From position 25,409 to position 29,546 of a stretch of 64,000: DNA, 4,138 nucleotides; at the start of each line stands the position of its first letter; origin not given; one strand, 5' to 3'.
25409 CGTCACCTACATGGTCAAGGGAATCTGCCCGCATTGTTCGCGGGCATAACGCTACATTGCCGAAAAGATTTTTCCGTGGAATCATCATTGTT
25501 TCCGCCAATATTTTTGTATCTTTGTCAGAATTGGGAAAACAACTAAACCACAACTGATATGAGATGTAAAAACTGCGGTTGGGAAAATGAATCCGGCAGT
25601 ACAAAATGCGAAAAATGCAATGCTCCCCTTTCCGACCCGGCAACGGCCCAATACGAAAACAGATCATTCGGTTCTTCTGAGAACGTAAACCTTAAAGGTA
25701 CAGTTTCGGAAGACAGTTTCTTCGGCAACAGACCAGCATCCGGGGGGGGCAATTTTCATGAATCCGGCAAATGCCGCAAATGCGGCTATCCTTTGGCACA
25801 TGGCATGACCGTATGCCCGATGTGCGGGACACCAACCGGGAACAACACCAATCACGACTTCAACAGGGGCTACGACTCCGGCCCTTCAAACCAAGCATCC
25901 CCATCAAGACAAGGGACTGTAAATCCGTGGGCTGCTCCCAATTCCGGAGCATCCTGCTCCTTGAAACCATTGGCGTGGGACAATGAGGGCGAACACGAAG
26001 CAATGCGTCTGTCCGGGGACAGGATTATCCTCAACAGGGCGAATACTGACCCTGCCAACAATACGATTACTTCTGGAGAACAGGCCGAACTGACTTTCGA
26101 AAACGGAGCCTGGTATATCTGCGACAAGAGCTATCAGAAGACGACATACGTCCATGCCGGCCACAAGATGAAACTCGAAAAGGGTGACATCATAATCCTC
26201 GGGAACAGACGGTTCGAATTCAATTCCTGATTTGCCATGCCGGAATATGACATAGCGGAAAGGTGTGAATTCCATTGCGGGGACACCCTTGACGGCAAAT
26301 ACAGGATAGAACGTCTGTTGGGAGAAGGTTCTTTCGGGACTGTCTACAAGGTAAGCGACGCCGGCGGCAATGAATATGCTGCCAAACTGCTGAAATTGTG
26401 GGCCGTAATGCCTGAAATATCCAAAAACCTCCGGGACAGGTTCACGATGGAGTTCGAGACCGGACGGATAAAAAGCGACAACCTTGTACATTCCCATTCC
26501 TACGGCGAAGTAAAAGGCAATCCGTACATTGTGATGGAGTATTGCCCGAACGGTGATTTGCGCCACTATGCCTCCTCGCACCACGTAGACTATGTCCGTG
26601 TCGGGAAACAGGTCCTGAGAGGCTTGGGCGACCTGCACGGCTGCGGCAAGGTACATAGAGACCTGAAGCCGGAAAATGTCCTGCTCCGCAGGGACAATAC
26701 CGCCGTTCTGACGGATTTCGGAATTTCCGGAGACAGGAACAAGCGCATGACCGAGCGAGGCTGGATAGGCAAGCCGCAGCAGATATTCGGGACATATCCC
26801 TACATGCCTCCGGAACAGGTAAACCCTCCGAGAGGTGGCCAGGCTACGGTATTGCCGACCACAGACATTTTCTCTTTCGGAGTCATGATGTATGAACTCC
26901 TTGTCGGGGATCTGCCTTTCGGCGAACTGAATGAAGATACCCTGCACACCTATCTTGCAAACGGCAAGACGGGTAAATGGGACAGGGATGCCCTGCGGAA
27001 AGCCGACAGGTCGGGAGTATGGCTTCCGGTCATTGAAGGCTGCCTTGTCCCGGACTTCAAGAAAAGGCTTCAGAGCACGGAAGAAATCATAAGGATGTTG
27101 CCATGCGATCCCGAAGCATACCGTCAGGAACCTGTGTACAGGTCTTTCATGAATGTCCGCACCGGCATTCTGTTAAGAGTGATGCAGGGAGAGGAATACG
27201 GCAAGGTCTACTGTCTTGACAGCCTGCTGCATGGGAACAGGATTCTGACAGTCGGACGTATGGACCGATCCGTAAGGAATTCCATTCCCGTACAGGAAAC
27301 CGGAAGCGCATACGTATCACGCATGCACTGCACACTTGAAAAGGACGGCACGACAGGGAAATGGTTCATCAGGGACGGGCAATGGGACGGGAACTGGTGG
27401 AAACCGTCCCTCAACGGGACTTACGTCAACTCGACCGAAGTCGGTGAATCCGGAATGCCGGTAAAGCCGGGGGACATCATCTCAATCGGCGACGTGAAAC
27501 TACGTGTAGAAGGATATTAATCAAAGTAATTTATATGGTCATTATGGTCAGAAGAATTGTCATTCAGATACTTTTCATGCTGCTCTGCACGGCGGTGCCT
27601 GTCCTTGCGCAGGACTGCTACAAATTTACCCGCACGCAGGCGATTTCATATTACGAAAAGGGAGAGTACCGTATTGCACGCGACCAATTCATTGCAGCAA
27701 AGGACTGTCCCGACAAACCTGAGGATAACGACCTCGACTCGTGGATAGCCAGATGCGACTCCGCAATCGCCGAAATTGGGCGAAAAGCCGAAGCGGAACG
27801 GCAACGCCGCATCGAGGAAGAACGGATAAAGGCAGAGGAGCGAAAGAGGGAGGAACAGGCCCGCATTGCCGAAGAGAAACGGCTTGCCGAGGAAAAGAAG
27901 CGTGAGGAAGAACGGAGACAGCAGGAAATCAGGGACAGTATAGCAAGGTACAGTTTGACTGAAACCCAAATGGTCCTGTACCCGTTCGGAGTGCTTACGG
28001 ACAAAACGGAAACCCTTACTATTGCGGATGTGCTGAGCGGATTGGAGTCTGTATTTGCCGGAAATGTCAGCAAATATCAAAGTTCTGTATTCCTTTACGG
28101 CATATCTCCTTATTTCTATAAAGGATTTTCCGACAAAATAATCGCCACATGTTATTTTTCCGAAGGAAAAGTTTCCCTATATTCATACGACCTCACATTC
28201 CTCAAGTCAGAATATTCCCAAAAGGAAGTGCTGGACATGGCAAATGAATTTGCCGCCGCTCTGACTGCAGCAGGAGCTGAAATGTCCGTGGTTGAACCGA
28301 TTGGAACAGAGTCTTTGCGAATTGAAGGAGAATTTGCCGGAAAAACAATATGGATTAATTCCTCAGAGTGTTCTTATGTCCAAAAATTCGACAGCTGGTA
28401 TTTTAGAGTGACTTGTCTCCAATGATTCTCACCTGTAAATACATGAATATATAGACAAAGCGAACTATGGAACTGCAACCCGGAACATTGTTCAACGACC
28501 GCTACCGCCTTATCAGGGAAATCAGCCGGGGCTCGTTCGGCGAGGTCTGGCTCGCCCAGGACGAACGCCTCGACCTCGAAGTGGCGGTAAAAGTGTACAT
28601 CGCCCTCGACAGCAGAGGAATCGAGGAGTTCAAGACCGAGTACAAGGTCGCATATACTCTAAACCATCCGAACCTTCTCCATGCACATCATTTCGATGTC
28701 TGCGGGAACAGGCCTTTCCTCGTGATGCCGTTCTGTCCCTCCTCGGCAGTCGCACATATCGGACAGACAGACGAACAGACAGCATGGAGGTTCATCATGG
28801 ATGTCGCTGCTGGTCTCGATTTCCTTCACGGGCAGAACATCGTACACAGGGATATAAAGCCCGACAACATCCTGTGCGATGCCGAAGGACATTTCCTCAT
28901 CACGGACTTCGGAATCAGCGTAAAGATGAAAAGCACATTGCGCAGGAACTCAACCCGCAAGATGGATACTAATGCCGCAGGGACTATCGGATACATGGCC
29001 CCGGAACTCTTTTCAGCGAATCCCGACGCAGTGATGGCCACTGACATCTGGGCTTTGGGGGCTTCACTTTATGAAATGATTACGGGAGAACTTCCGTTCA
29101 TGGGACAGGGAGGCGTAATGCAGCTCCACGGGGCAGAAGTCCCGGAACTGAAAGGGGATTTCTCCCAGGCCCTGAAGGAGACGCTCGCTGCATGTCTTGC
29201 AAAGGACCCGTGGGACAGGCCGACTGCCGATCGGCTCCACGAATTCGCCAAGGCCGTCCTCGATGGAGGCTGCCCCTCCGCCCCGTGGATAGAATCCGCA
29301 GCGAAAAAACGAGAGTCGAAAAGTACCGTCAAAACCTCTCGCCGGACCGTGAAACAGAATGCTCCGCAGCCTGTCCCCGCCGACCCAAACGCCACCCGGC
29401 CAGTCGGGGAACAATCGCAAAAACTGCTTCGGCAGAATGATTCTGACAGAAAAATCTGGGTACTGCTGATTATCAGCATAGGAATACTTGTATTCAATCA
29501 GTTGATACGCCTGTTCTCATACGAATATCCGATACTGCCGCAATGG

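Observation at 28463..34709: Two receptor kinases share one catalytic cassette but have unrelated, swapped sensor tails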

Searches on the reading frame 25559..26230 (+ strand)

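Call 5: search_protein_families(library=pfam, proteins=[window:25559-26230:+], max_evalue=0.01)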
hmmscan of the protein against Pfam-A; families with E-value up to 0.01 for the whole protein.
window:25559-26230:+ (223 aa): 3 families
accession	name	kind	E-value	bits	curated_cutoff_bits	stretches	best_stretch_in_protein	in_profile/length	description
PF13240.11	Zn_Ribbon_1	-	6.2e-10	39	25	2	3-24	2-23/23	zinc-ribbon domain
PF12773.13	DZR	-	1.6e-08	35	27.3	2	3-90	1-45/45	Double zinc ribbon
PF13248.11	Zn_ribbon_3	-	1.1e-05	25.1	27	0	71-92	4-25/26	zinc-ribbon domain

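Call 43: search_protein_families(library=padloc, proteins=[window:25559-26230:+], max_evalue=0.001)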
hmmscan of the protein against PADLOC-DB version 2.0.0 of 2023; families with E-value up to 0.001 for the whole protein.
window:25559-26230:+ (223 aa): 0 families

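Call 44: search_protein_families(library=ncbifam, proteins=[window:25559-26230:+], max_evalue=0.001)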
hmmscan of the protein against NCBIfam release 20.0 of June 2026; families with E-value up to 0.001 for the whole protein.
window:25559-26230:+ (223 aa): 0 families

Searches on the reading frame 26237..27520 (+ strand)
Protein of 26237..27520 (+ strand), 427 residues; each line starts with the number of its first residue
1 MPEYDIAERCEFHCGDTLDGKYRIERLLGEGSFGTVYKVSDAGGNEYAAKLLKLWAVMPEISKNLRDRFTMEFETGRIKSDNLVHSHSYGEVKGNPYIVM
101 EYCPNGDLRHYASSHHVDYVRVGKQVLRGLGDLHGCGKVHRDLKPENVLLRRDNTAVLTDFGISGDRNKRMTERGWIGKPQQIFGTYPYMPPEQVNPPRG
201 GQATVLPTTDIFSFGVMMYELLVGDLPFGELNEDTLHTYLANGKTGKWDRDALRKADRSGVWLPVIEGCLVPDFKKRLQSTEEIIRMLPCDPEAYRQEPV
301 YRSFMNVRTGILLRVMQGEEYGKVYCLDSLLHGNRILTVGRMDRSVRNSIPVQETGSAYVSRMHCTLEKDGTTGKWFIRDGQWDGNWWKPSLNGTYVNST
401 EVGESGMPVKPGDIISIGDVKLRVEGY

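Call 5: search_protein_families(library=pfam, proteins=[window:26237-27520:+], max_evalue=0.01)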
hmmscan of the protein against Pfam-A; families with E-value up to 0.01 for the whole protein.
window:26237-27520:+ (427 aa): 6 families
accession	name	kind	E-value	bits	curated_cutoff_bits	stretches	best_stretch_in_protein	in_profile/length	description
PF00069.31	Pkinase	-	2.5e-39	135.7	31.7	1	22-281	1-255/263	Protein kinase domain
PF07714.23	PK_Tyr_Ser-Thr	-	2.1e-25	90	23.1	1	24-245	3-222/258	Protein tyrosine and serine/threonine kinase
PF00498.31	FHA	-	2.7e-12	47.4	20.7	1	338-418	2-67/67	FHA domain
PF01636.29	APH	-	0.00018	21.8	23.2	0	86-136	61-110/239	Phosphotransferase enzyme family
PF03109.22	ABC1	-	0.00068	19.3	22.9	1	92-170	139-220/244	ABC1 atypical kinase-like domain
PF16697.10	Yop-YscD_cpl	-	0.0088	16.7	33.2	0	359-424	35-90/94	Inner membrane component of T3SS, cytoplasmic domain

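Call 43: search_protein_families(library=padloc, proteins=[window:26237-27520:+], max_evalue=0.001)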
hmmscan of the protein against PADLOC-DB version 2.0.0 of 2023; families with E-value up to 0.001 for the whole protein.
window:26237-27520:+ (427 aa): 34 families (the best 25 are shown)
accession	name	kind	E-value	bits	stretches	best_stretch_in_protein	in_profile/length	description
PDLC04138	mad6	-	8.2e-53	178.3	1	17-287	48-309/659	mads_6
PDLC04042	PD-T4-6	-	3.1e-42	143.2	1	16-242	5-226/292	-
PDLC04047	PD-T4-6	-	1.7e-40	137.1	1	16-235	6-219/327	-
PDLC04053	PD-T4-6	-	3.6e-40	136.3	1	17-286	6-266/311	-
PDLC04043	PD-T4-6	-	1e-32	111.8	1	17-229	12-218/452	-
PDLC04054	PD-T4-6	-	1.2e-32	111.7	1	13-236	4-221/347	-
PDLC04048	PD-T4-6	-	1.6e-31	108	1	15-228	5-212/354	-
PDLC04057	PD-T4-6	-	2.5e-31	107.2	1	15-229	3-211/443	-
PDLC04039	PD-T4-6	-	6.4e-31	105.8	1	14-230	9-217/458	-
PDLC04060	PD-T4-6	-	8.3e-31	105.4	1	15-228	3-209/486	-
PDLC04061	PD-T4-6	-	5.4e-29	100.1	1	16-228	12-223/510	-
PDLC01088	C3a189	-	2.7e-26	90.3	1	25-236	2-213/840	kinase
PDLC04041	PD-T4-6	-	3.8e-25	87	1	15-237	23-243/443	-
PDLC03920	MkoA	-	6.1e-23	79.1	1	17-286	6-272/1112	-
PDLC04051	PD-T4-6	-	2.5e-22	77.5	1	14-288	24-291/476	-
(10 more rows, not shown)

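Call 44: search_protein_families(library=ncbifam, proteins=[window:26237-27520:+], max_evalue=0.001)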
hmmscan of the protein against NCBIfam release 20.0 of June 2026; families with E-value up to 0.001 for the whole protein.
window:26237-27520:+ (427 aa): 13 families
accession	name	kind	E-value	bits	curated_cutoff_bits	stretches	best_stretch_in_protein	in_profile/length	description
NF033483.0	PknB_PASTA_kin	equivalog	6.5e-36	124.5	450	1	15-228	2-208/563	Stk1 family PASTA domain-containing Ser/Thr kinase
NF047741.1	antiphage_MADS6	equivalog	2.5e-33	115.5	460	2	120-287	302-456/612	methylation-associated defense system protein kinase MAD6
NF052427.1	StpK7MSMEG_1200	equivalog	6.5e-20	71.1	900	1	20-229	7-210/601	serine/threonine protein kinase StpK7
NF038150.1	lanthi_synth_IV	equivalog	5e-16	58.2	650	1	18-289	187-454/851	class IV lanthionine synthetase LanL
TIGR03903.1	TOMM_kin_cyc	equivalog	2.2e-12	45.7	705.75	1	49-225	8-186/1267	TOMM system kinase/cyclase fusion protein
NF053615.1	SerThrKinAfsKStmc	equivalog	2.3e-12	46.4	1300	1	26-232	19-217/809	protein serine/threonine kinase AfsK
NF033442.0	BREX_PglW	equivalog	8.8e-10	36.9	990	1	13-165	505-661/1391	BREX system serine/threonine kinase PglW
NF009651.0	PRK13184.1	equivalog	5.7e-09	34.5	839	1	120-229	116-232/932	serine/threonine-protein kinase PknD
NF058632.1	SerThrKinPrkT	equivalog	5.8e-09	35.4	280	1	9-154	5-154/322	serine/threonine protein kinase PrkT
TIGR03724.2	arch_bud32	equivalog_domain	1.3e-07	31.3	125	1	95-168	67-135/193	KEOPS complex kinase/ATPase Bud32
NF038151.1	lanthi_synth_III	equivalog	1.4e-06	27.1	575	1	113-170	332-389/833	class III lanthionine synthetase LanKC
NF011463.0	PRK14879.1-4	equivalog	2.5e-05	23.8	188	1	97-171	94-166/237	Kae1-associated kinase Bud32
NF011464.0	PRK14879.1-7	equivalog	6.3e-05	22.8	246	1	87-164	72-149/221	Kae1-associated kinase Bud32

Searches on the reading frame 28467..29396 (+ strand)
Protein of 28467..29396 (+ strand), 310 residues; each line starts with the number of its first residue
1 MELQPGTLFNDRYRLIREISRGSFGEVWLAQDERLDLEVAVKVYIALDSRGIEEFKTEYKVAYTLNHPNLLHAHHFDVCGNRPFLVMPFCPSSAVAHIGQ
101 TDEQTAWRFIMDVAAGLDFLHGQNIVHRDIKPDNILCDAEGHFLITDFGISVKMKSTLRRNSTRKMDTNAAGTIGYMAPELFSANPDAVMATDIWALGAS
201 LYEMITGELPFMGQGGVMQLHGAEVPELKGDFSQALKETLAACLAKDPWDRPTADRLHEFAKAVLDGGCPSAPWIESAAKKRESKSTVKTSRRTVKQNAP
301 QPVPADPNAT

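Call 10: find_related_loci(query=window:28467-29396:+, collection=genome_contigs, flank=10000)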
Query window:28467-29396:+ (310 aa) in genome_contigs; peptide patterns used: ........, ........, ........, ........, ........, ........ (x = any residue, [..] = any of these).
100 stretches matched a pattern; 31 encode a relative of the query (tblastn E <= 1e-3); 29 distinct loci.
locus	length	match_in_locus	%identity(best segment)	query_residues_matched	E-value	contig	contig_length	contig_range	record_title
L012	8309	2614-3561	80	1-310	1e-175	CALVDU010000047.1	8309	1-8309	MAG: uncultured Bacteroidales bacterium isolate E17__bin137 genome assembly, contig: E17__k127_1494773, whole genome sho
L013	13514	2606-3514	77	1-310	1e-165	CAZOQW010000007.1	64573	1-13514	MAG TPA_asm: uncultured Muribaculaceae bacterium isolate SRP141132_co1_275 genome assembly, contig: NODE_213_length_6457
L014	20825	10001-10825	66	1-274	4e-129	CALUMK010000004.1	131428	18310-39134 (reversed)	MAG: uncultured Bacteroidales bacterium isolate BRZ_LL__bin3 genome assembly, contig: BRZ_LL__NODE_143_length_131428_cov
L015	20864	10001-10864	62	1-286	3e-127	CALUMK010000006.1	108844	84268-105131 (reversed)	MAG: uncultured Bacteroidales bacterium isolate BRZ_LL__bin3 genome assembly, contig: BRZ_LL__NODE_216_length_108844_cov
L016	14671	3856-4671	64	1-270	1e-121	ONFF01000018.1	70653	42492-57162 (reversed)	uncultured Bacteroidales bacterium isolate RUG245 genome assembly, contig: scaffold_90, whole genome shotgun sequence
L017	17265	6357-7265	57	1-293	2e-114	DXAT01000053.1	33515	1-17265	MAG TPA_asm: Candidatus Coprenecus pullistercoris isolate Gambia18-42 Gambia18__C54591_L33515_SAMN16086528, whole genome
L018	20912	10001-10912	52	1-297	7e-108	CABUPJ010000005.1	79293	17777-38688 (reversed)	MAG TPA_asm: uncultured Porphyromonadaceae bacterium isolate MGYG-HGUT-04213 genome assembly, contig: GUT_GENOME259797_5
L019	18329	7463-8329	63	1-288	3e-128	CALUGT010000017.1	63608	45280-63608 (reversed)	MAG: uncultured Bacteroidales bacterium isolate BRZ_PT__bin10 genome assembly, contig: BRZ_PT__NODE_814_length_63608_cov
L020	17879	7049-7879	40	8-262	4e-57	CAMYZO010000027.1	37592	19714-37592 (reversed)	MAG TPA_asm: uncultured Prevotellaceae bacterium isolate SRR10912540_bin.43_metaWRAP_v1.3_MAG genome assembly, contig: E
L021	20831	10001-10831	39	8-262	4e-57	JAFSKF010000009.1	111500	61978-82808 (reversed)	MAG: Bacteroidales bacterium isolate RGIG3218 Goat_Reticulum-2__c107090, whole genome shotgun sequence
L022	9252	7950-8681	37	9-253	2e-44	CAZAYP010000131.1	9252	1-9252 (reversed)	MAG TPA_asm: uncultured Verrucomicrobiota bacterium isolate SRP272421_co3_169 genome assembly, contig: NODE_24110_length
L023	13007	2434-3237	37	3-254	2e-44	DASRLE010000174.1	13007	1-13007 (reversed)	MAG TPA_asm: Candidatus Saccharimonadales bacterium isolate SMAG_U10180 k141_293882, whole genome shotgun sequence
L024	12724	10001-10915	31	5-306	3e-42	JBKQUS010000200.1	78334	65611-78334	MAG: Limisphaerales bacterium isolate SEr2D2E2F__bin_178 SEr2D2E2F_000000288849, whole genome shotgun sequence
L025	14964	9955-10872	34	6-307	7e-41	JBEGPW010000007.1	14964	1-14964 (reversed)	MAG: Actinomycetota bacterium isolate oksrukuyikcreek_2019_sw_WHONDRS-S19S_0050_B_bin.8 scaffold_308604, whole genome sh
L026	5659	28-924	33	8-302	2e-40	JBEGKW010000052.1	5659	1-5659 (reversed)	MAG: Actinomycetota bacterium isolate NASQAN2015_208_F_bin.9 scaffold_1212, whole genome shotgun sequence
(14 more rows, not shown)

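Call 26: find_related_loci(query=window:28467-29396:+, collection=metagenome_contigs, flank=10000)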
Query window:28467-29396:+ (310 aa) in metagenome_contigs; peptide patterns used: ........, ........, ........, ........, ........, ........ (x = any residue, [..] = any of these).
144 stretches matched a pattern; 49 encode a relative of the query (tblastn E <= 1e-3); 49 distinct loci.
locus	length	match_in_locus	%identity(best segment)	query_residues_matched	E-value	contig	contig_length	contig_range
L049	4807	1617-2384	60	1-254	4e-108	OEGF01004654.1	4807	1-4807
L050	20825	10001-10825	56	2-274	6e-97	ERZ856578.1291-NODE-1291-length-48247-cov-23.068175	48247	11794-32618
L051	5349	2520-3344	56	2-274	9e-97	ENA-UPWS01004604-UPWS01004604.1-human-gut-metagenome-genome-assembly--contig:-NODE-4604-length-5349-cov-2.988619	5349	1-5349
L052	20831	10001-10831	39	8-262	1e-54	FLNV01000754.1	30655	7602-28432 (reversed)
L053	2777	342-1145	37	3-254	4e-45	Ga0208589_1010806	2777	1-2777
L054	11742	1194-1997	37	3-254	2e-44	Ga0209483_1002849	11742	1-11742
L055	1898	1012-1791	34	12-256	1e-42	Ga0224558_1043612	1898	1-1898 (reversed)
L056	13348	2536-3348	33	3-257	2e-41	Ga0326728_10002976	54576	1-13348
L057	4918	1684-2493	33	3-256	4e-41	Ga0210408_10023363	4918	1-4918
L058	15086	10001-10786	34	10-256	5e-41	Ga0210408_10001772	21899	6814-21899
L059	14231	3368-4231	32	5-276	1e-40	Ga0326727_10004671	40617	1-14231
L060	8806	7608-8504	33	8-302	9e-41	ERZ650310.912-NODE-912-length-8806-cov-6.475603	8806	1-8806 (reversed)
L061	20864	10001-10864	32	5-276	1e-40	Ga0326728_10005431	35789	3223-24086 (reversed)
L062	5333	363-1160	34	6-262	3e-40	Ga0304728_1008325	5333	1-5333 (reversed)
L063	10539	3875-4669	32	8-257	7e-40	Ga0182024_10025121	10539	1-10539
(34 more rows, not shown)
